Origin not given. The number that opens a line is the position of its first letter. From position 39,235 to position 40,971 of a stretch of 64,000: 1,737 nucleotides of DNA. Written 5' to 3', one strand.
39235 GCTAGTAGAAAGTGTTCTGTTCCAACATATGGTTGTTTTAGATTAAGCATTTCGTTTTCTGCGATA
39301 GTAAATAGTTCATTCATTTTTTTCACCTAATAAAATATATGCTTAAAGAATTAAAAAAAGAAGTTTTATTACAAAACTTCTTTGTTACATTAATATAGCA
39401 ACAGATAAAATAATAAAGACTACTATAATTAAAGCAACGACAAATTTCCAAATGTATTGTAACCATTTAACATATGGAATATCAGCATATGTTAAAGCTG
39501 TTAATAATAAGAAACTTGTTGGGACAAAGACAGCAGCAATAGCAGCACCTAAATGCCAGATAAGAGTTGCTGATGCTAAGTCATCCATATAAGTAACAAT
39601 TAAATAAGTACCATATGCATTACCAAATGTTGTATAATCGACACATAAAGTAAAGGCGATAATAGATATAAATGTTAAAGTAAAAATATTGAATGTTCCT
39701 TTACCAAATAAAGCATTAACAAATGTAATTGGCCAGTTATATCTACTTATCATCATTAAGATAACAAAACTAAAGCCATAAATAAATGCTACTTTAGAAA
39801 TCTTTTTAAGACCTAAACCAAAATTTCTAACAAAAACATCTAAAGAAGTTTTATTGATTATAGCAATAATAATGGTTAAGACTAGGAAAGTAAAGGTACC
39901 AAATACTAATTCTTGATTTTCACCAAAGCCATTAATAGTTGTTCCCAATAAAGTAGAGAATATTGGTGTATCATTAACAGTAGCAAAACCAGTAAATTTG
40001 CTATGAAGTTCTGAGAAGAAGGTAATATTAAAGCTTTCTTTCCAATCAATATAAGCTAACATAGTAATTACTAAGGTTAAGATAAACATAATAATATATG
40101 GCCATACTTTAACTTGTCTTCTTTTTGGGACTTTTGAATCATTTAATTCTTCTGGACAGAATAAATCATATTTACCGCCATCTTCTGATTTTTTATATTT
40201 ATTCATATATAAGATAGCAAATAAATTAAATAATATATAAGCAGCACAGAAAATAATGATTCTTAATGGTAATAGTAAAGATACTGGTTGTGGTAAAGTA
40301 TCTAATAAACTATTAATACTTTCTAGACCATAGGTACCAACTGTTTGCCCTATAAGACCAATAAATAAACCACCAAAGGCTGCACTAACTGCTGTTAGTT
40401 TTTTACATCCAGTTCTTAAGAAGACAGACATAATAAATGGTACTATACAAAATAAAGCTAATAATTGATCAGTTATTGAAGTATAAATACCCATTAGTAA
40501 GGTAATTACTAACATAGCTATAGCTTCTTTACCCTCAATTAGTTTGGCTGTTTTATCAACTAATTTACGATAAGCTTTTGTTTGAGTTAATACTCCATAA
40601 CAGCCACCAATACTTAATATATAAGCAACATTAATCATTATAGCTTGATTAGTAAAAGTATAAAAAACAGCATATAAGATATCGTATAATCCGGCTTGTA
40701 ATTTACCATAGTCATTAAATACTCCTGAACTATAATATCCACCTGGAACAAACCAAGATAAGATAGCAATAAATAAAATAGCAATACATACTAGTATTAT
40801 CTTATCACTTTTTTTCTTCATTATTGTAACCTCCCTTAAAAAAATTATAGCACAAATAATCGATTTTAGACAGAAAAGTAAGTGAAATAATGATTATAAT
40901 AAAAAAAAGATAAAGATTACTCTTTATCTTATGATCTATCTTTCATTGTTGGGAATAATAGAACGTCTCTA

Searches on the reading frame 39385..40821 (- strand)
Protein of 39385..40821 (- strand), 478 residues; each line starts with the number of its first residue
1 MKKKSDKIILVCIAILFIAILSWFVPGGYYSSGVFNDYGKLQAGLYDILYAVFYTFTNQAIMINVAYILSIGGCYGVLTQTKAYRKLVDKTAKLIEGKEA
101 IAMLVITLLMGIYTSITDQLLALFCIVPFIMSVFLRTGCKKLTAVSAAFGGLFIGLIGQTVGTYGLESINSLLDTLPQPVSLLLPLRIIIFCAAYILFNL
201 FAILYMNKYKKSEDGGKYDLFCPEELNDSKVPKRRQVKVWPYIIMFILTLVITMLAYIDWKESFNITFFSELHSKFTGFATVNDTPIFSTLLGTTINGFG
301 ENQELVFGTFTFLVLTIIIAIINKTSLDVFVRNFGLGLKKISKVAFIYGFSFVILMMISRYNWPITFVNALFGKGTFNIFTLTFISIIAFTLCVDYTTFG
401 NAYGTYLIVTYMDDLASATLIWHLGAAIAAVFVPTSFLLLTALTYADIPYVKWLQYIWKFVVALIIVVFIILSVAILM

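Call 64: search_protein_families(library=pfam, proteins=[window:39385-40821:-], max_evalue=0.001)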
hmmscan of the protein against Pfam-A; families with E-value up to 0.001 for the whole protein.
window:39385-40821:- (478 aa): 1 family
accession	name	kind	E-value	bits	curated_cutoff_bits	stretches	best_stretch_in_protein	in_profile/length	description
PF03606.21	DcuC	-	5e-09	35.6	23.1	1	9-475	6-459/461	C4-dicarboxylate anaerobic carrier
